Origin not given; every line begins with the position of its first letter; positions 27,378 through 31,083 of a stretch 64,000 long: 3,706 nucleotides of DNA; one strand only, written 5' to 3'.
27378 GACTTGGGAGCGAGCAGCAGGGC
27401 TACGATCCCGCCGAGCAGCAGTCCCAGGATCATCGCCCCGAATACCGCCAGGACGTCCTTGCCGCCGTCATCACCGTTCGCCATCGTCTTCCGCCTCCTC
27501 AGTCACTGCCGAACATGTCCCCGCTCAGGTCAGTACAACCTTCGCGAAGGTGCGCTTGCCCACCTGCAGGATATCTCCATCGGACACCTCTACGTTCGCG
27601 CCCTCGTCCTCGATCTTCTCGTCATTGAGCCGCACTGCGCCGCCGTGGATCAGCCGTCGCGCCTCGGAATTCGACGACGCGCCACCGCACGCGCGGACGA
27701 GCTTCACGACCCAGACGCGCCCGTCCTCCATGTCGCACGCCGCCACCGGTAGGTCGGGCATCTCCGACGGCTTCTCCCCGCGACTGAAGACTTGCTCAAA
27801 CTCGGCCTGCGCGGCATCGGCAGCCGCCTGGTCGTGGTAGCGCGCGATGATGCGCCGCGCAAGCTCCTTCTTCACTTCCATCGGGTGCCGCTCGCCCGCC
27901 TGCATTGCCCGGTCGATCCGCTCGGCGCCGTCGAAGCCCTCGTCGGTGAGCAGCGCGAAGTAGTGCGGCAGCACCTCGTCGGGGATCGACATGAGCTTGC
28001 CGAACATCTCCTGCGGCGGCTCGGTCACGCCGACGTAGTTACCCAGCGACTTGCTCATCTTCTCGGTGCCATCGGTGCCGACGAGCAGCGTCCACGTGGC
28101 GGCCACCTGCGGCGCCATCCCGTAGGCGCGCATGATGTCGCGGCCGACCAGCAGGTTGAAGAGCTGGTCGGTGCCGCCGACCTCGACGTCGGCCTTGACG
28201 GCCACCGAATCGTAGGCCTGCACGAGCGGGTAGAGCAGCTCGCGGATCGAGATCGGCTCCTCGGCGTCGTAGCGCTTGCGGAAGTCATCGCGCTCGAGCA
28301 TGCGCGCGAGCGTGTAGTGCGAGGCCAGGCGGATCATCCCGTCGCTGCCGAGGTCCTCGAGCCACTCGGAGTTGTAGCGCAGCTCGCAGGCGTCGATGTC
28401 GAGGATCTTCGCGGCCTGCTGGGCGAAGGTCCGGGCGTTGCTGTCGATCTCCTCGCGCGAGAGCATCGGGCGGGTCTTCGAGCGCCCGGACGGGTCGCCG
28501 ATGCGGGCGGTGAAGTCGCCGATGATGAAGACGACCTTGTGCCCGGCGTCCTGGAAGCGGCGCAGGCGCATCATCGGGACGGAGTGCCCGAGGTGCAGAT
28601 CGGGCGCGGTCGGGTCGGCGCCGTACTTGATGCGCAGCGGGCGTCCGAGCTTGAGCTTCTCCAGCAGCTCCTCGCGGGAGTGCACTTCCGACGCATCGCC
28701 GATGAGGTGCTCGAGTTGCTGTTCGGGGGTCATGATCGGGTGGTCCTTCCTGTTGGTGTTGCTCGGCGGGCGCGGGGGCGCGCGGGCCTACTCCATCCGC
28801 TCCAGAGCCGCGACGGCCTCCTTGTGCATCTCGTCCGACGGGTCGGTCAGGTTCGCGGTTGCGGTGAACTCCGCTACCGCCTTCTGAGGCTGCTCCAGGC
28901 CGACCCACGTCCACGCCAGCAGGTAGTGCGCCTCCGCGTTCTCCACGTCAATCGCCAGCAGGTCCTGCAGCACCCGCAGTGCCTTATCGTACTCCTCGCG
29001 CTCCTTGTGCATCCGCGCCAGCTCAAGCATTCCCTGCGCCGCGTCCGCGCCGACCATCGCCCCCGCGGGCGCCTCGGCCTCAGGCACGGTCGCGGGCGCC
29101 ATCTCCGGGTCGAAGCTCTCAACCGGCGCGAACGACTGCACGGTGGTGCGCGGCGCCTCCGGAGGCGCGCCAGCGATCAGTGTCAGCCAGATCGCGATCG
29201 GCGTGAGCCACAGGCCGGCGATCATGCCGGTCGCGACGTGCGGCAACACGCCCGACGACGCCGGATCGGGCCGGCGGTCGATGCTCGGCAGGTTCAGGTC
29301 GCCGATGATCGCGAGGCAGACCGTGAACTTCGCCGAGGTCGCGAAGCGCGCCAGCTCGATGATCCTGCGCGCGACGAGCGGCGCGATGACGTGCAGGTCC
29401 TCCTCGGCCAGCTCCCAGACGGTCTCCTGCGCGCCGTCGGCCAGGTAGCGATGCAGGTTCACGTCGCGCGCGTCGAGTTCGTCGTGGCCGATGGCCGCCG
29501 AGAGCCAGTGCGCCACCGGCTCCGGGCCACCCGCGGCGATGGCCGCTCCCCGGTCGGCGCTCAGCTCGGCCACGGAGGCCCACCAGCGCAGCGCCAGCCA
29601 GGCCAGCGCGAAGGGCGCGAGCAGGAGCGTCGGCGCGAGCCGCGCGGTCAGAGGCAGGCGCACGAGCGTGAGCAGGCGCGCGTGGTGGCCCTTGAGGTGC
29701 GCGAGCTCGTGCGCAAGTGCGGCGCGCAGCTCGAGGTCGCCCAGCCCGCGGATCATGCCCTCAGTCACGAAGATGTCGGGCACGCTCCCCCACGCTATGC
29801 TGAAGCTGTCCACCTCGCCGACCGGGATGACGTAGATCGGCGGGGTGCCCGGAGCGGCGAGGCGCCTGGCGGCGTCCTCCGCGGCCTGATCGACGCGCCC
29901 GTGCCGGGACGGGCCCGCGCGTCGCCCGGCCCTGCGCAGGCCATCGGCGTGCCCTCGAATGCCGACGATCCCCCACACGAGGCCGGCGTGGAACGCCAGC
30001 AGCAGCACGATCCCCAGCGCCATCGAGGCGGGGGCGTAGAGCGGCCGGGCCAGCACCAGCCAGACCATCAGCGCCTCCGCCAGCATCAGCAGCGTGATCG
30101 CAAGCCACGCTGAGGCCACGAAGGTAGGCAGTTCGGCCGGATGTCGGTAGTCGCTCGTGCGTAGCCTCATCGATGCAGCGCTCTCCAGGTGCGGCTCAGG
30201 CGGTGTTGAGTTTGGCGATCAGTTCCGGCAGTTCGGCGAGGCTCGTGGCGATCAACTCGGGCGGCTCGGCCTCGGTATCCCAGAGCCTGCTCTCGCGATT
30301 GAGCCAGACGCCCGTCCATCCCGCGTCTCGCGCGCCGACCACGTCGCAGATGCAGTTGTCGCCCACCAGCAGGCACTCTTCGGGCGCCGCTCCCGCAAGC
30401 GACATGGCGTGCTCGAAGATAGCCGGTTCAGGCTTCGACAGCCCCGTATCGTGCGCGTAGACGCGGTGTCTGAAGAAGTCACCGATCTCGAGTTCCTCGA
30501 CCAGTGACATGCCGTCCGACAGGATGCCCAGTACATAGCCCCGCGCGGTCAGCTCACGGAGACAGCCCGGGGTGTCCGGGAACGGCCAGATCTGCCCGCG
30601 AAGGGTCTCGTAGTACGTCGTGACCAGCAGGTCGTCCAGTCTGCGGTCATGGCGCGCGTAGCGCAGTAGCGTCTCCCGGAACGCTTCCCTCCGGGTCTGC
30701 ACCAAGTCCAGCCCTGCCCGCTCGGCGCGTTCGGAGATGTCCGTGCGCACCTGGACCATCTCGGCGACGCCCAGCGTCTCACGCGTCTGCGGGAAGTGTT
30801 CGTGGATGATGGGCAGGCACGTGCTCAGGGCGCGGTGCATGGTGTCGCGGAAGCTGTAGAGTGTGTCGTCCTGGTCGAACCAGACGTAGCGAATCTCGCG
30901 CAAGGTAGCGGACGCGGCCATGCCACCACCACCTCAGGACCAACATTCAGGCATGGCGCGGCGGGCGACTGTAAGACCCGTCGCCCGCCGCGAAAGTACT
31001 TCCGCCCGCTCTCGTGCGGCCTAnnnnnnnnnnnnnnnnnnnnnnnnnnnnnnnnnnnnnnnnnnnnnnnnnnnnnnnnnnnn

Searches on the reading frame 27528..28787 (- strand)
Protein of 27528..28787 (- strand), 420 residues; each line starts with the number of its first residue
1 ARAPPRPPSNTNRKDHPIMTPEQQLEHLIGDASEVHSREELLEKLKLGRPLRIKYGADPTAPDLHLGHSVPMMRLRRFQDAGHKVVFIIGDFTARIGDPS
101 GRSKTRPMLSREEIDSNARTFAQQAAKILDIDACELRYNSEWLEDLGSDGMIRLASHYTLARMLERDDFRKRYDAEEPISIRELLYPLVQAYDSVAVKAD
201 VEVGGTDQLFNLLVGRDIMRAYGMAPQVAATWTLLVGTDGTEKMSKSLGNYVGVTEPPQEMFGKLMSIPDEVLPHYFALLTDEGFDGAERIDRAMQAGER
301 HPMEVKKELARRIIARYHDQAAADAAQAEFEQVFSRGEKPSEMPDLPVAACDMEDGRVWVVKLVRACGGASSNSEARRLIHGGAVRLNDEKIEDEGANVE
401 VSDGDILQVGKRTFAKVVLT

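Call 64: search_protein_families(library=pfam, proteins=[window:27528-28787:-], max_evalue=0.00001)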
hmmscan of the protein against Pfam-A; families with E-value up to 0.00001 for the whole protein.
window:27528-28787:- (420 aa): 2 families
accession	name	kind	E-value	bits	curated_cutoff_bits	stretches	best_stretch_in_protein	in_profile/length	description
PF00579.31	tRNA-synt_1b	-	1.4e-74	251.5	21.1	1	48-334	3-291/292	tRNA synthetases class I (W and Y)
PF01479.30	S4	-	1.4e-06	28.4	22.8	1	359-403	2-46/48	S4 domain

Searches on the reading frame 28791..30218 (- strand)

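Call 64: search_protein_families(library=pfam, proteins=[window:28791-30218:-], max_evalue=0.00001)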
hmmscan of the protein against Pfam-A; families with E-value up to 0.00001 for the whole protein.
window:28791-30218:- (476 aa): 1 family
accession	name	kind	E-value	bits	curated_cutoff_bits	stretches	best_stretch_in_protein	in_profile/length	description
PF01435.24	Peptidase_M48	-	3.9e-09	37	20.3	1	103-189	1-91/186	Peptidase family M48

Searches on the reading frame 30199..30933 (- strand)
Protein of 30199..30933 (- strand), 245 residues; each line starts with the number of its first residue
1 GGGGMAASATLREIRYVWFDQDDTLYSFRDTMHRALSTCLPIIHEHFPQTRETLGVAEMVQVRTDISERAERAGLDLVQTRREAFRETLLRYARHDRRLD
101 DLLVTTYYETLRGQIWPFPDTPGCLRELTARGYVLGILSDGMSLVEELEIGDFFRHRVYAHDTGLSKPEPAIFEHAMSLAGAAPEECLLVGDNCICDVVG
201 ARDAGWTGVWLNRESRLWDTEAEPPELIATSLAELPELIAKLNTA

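Call 64: search_protein_families(library=pfam, proteins=[window:30199-30933:-], max_evalue=0.00001)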
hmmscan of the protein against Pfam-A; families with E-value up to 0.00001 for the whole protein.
window:30199-30933:- (245 aa): 3 families
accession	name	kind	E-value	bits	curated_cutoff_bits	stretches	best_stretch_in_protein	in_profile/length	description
PF00702.32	Hydrolase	-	4.9e-18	66.6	26.4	1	15-205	2-191/191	haloacid dehalogenase-like hydrolase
PF13242.12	Hydrolase_like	-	1.8e-13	50.6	22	1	166-235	3-75/75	HAD-hyrolase-like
PF13419.12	HAD_2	-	3e-13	50.7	23.8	1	92-207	60-174/178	Haloacid dehalogenase-like hydrolase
